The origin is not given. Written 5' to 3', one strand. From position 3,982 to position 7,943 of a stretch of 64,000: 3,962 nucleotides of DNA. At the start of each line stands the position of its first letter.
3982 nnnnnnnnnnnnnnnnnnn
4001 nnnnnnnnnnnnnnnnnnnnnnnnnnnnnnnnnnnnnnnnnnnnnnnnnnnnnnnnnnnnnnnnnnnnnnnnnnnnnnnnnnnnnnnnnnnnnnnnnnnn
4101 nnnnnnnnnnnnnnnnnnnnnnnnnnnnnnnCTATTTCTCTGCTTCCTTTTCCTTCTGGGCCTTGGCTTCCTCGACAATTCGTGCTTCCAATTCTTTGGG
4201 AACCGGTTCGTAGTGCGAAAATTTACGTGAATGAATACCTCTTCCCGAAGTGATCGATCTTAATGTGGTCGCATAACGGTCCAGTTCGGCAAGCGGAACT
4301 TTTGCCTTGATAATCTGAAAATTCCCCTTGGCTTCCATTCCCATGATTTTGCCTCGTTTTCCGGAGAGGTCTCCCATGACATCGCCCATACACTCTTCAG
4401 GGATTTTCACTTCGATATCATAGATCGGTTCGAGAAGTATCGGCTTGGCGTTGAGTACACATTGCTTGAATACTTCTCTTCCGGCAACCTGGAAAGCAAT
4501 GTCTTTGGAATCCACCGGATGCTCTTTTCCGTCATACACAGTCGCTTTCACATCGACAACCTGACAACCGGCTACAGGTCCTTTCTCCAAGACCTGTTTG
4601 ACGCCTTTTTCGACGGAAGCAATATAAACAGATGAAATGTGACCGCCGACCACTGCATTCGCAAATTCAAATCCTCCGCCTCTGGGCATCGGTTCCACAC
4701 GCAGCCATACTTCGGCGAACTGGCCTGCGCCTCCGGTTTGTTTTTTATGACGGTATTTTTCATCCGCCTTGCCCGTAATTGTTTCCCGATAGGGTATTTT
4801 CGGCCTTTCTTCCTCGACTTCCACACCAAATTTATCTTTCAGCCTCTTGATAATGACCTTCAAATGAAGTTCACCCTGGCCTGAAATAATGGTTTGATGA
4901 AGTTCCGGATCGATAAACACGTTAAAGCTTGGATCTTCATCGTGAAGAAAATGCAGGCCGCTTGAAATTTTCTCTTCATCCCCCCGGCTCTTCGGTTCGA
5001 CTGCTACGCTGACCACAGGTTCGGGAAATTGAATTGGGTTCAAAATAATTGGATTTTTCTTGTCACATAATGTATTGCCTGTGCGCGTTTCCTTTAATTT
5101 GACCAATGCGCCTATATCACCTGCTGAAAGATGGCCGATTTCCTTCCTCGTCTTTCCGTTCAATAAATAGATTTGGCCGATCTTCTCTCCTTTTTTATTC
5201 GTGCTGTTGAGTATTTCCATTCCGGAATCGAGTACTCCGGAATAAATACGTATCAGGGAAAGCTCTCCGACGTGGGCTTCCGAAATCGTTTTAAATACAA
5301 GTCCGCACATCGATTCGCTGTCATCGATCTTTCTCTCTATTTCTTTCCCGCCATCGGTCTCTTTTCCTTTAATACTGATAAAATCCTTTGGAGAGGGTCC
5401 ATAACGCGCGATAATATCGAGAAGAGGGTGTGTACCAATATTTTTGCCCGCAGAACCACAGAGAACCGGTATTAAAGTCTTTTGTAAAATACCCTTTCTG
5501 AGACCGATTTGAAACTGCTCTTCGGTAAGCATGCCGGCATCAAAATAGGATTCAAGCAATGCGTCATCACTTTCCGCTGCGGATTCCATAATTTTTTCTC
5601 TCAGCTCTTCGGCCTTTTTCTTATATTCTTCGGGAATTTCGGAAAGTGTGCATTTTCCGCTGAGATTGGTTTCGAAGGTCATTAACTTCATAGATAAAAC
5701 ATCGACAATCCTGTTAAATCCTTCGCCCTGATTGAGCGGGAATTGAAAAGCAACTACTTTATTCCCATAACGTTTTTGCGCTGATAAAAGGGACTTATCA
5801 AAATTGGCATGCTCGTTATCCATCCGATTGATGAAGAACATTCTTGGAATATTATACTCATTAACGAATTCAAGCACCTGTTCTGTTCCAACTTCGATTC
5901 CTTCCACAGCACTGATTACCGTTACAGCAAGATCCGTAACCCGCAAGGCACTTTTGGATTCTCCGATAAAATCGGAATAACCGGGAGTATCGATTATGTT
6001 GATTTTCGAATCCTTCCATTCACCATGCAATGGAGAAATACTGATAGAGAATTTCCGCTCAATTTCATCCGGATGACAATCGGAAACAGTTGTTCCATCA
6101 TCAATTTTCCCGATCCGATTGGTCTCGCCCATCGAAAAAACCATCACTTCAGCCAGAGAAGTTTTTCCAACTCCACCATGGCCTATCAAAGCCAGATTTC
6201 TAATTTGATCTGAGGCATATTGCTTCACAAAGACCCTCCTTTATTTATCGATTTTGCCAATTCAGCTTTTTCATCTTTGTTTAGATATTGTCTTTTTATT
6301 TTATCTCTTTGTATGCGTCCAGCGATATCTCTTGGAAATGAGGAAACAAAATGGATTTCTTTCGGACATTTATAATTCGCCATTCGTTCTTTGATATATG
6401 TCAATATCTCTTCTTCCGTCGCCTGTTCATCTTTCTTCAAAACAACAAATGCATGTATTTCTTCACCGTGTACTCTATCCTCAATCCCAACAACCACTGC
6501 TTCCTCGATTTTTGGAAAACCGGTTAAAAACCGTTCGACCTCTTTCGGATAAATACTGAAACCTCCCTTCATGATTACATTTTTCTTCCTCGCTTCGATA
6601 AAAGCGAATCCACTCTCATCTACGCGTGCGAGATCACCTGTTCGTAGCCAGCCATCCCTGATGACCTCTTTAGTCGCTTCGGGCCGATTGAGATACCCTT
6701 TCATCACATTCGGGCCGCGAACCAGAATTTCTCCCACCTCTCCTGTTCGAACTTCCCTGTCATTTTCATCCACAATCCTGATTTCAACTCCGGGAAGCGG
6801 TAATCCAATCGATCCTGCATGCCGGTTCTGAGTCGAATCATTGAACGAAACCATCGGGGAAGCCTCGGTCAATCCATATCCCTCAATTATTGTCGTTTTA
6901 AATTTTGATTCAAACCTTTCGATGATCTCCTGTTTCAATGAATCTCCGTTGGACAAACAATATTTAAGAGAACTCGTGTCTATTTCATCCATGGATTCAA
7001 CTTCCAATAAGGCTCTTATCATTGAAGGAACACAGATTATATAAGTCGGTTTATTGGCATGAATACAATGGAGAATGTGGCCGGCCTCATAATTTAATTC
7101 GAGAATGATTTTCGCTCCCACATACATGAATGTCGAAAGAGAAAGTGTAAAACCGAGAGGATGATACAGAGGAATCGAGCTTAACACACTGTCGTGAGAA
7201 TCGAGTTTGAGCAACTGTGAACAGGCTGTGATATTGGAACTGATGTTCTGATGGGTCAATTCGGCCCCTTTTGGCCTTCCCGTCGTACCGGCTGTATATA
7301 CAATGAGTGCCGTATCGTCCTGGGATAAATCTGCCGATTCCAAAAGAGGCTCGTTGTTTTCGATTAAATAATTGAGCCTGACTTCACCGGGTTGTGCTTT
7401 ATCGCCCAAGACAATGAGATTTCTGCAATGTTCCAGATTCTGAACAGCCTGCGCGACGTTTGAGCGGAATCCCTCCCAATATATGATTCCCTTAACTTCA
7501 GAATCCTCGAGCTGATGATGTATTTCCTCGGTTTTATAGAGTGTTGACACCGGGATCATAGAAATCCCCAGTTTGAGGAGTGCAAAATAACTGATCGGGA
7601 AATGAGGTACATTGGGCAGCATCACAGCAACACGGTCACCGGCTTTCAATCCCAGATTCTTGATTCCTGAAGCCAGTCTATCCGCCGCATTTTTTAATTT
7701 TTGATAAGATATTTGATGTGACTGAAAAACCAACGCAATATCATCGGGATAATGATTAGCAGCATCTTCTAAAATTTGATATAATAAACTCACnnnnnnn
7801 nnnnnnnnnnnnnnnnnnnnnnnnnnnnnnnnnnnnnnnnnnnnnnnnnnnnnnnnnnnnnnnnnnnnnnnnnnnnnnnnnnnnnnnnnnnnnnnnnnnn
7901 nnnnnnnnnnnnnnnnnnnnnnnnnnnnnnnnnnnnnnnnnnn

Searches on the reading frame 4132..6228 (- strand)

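Call 38: search_protein_families(library=pfam, proteins=[window:4132-6228:-], max_evalue=0.00001)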
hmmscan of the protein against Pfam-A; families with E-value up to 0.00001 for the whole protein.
window:4132-6228:- (698 aa): 7 families
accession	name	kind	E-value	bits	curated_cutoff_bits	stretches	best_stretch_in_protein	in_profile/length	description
PF00009.33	GTP_EFTU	-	3.4e-39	134.8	26.5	1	8-278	2-187/188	Elongation factor Tu GTP binding domain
PF03764.24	EFG_IV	-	9.3e-39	132.4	24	1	476-595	1-121/121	Elongation factor G, domain IV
PF00679.30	EFG_C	-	6.4e-29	100.3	27.9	1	598-681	2-86/89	Elongation factor G C-terminus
PF14492.12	EFG_III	-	3.2e-28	98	27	1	401-472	1-72/75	Elongation Factor G, domain III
PF22042.2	EF-G_D2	-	1.1e-15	57.9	27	1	307-389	2-83/84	Elongation factor G domain 2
PF03144.31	GTP_EFTU_D2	-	1.1e-11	45.4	30.3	1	321-388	1-73/73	Elongation factor Tu domain 2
PF01926.29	MMR_HSR1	-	2.9e-06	27.8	21.9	0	12-134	2-112/113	50S ribosome-binding GTPase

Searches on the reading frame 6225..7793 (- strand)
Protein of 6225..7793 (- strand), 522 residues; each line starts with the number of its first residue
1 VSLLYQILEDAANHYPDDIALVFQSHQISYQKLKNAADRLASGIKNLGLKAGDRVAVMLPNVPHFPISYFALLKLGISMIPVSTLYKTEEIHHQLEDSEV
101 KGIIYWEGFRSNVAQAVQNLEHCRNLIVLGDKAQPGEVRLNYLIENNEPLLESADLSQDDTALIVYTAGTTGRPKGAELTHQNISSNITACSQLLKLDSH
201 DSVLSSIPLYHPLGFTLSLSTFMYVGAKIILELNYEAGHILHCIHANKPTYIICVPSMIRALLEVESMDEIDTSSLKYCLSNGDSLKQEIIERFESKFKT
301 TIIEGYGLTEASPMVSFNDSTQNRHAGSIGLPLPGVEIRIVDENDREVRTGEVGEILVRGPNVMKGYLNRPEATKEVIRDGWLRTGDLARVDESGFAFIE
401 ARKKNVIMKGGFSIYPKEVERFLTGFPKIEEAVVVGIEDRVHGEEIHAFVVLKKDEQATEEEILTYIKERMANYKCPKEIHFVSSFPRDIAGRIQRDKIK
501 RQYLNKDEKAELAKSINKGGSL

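Call 38: search_protein_families(library=pfam, proteins=[window:6225-7793:-], max_evalue=0.00001)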
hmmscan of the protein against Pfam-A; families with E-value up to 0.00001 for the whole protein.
window:6225-7793:- (522 aa): 2 families
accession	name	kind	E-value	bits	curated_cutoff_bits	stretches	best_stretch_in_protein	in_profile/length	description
PF00501.34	AMP-binding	-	1.8e-95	320.4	29.9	1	8-368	1-384/384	AMP-binding enzyme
PF13193.12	AMP-binding_C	-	7.3e-18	65.7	24.5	1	418-492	1-75/76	AMP-binding enzyme C-terminal domain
